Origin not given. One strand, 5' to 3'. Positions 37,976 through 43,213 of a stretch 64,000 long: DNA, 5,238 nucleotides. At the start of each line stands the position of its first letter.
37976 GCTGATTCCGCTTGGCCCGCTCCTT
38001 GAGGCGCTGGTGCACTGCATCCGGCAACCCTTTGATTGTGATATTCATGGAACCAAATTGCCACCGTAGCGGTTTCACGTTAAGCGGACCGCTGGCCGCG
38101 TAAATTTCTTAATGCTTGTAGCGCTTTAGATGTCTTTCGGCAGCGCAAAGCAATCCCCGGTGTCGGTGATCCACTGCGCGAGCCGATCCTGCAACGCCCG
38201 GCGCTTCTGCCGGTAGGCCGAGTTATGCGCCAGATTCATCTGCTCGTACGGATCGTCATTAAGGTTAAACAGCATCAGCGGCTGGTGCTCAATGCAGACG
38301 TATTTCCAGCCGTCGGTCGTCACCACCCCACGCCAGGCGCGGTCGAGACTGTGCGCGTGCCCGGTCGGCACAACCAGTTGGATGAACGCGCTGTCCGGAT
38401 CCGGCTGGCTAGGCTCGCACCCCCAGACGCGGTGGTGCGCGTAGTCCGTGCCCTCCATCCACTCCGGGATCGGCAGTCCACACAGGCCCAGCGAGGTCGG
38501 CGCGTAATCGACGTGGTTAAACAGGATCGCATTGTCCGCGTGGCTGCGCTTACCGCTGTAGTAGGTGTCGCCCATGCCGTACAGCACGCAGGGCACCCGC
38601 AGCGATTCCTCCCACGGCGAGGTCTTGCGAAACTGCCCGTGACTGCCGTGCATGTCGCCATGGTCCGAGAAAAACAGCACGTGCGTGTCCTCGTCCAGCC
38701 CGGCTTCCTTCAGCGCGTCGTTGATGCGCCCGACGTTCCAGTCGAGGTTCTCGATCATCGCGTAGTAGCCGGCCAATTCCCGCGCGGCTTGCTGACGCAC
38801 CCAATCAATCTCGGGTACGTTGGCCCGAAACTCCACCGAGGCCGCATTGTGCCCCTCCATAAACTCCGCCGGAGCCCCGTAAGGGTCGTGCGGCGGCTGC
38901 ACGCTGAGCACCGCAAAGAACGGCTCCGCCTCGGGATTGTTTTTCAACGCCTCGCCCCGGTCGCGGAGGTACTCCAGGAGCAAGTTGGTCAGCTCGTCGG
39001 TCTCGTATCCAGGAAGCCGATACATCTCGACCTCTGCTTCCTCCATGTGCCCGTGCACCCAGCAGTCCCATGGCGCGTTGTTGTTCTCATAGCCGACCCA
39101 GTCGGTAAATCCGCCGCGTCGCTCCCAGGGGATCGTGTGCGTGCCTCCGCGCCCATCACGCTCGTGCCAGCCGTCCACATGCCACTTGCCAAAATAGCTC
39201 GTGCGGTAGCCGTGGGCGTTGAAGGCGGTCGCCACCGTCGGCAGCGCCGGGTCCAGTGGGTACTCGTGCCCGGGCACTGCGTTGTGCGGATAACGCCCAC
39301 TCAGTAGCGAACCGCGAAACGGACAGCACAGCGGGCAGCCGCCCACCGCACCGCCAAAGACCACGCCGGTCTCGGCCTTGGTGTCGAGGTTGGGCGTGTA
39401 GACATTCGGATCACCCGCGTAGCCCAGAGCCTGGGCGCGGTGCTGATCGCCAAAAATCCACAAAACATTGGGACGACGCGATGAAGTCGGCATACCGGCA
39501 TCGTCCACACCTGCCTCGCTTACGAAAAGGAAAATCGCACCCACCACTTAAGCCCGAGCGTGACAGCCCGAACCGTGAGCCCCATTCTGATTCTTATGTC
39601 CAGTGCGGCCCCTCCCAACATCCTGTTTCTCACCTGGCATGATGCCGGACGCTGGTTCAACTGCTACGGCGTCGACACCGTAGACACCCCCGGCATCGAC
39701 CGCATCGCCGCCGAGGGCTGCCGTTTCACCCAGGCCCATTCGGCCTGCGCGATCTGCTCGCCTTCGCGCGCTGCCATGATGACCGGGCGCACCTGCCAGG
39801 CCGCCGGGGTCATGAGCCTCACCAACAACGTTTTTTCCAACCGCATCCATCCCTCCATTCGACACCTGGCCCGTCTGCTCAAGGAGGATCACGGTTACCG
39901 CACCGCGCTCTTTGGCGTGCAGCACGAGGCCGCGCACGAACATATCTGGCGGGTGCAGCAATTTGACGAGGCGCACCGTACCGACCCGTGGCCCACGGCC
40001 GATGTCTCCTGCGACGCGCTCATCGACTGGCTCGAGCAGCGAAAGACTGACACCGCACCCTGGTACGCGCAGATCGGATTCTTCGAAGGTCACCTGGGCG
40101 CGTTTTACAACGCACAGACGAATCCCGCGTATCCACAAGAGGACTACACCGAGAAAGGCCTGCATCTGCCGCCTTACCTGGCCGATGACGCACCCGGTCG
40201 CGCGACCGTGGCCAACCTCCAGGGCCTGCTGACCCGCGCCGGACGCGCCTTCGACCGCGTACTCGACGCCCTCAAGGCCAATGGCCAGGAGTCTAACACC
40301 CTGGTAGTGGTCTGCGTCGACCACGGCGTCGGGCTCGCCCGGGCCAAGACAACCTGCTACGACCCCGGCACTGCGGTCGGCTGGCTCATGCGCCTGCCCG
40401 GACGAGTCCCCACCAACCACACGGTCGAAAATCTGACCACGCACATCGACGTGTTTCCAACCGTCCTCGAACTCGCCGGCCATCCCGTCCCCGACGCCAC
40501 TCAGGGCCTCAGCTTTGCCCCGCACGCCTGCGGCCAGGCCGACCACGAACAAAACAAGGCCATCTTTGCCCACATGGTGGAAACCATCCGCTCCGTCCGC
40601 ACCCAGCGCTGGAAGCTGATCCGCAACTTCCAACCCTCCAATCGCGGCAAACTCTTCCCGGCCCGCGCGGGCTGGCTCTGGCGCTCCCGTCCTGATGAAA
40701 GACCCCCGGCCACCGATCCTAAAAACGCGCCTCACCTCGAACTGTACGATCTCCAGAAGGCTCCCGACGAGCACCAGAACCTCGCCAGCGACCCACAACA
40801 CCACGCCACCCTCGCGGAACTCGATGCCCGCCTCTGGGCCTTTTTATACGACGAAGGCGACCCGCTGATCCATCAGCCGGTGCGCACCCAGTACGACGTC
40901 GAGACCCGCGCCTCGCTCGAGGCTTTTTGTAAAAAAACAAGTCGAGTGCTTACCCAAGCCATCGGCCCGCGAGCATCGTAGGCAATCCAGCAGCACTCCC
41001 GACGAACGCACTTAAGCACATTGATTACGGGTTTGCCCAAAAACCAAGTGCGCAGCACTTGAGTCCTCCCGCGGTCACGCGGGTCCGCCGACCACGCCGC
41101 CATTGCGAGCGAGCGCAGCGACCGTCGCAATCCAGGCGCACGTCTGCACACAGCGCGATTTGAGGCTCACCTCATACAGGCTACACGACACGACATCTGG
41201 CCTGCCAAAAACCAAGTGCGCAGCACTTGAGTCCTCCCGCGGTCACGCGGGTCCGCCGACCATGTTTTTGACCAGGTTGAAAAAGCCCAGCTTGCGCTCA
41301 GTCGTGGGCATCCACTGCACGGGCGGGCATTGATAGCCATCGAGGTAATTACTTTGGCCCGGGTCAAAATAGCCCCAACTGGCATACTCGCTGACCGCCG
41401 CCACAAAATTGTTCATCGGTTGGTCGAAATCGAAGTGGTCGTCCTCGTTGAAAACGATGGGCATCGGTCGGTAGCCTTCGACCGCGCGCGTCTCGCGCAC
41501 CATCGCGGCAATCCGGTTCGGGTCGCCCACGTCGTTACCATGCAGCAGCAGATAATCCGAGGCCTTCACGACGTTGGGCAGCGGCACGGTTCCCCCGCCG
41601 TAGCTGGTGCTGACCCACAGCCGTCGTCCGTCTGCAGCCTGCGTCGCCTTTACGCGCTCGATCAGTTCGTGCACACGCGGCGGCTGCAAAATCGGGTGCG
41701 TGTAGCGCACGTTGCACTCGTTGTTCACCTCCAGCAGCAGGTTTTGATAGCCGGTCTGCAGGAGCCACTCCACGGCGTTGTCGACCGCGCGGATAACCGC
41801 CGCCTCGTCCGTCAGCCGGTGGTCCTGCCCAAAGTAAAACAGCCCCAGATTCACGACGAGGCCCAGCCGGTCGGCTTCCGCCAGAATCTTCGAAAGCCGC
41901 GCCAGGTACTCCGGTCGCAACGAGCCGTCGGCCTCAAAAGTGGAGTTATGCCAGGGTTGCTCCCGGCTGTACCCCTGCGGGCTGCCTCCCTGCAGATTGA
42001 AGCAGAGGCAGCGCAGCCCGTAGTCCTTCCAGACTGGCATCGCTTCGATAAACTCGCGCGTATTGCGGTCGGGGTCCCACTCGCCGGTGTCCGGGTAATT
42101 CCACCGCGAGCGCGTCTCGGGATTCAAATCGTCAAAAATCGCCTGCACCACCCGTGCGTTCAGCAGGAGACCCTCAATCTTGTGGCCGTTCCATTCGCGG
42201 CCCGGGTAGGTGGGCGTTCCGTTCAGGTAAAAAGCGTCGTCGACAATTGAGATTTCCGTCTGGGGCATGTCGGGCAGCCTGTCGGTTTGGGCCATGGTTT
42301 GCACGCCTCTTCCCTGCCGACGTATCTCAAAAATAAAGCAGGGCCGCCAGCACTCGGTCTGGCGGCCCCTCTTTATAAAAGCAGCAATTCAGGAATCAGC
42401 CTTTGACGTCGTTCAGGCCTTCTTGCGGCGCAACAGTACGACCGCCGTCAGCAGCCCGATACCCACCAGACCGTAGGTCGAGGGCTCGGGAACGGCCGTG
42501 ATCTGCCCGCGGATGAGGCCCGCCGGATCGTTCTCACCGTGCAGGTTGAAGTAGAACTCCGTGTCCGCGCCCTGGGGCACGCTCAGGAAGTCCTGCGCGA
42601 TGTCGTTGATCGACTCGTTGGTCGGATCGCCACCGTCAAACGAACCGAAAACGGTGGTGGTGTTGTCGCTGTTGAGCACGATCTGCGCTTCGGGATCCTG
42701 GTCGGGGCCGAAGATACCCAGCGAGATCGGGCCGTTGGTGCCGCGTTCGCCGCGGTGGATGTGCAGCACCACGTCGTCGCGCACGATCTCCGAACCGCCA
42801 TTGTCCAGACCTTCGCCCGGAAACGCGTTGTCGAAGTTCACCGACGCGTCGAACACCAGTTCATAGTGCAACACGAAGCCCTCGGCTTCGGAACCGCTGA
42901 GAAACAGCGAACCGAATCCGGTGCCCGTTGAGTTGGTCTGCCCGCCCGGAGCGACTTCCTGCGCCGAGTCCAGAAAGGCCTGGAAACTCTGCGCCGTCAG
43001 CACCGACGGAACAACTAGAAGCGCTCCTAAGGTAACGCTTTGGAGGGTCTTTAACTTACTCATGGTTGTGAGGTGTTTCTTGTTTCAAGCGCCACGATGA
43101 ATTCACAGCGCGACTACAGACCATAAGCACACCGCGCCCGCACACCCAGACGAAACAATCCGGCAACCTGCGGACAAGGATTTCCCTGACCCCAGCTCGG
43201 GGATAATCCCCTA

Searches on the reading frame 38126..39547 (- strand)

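Call 8: search_protein_families(library=pfam, proteins=[window:38126-39547:-], max_evalue=0.001)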
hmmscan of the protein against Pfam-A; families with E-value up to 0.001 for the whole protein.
window:38126-39547:- (473 aa): 3 families
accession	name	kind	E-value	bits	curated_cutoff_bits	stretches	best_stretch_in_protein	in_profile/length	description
PF00884.28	Sulfatase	-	2.5e-50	171.9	25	1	26-357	1-300/301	Sulfatase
PF16347.10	SGSH_C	-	8.6e-10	39.4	29.3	1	301-459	1-151/154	N-sulphoglucosamine sulphohydrolase, C-terminal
PF01663.27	Phosphodiest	-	1.5e-05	25.2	23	1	243-302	166-225/342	Type I phosphodiesterase / nucleotide pyrophosphatase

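Call 65: search_protein_families(library=ncbifam, proteins=[window:38126-39547:-], max_evalue=0.001)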
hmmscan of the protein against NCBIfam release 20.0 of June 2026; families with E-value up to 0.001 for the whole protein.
window:38126-39547:- (473 aa): 4 families
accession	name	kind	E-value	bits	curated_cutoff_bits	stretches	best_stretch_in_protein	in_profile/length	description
NF010322.0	PRK13759.1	equivalog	4.1e-52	177.3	481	2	251-467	260-464/486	arylsulfatase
TIGR03417.1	chol_sulfatase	equivalog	1e-39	136.8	433.45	2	247-457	241-437/500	choline-sulfatase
NF052527.1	Mn_arylsulf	exception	3.6e-33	115.2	850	2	241-330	242-336/479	manganese-dependent arylsulfatase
NF045661.1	HdlasePehA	equivalog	2.1e-32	112.4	900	2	258-459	281-484/506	phosphoric/sulfuric ester hydrolase PehA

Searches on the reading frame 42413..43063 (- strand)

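Call 17: search_protein_families(library=pfam, proteins=[window:42413-43063:-], max_evalue=0.001)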
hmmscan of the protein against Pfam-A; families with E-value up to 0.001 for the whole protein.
window:42413-43063:- (216 aa): 2 families
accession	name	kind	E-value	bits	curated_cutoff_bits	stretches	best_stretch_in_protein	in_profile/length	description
PF07452.17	CHRD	-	1.8e-17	64.7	24.1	1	27-188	1-117/117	CHRD domain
PF07589.16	PEP-CTERM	-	2.6e-06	27.7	20.7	1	190-214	1-24/24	PEP-CTERM motif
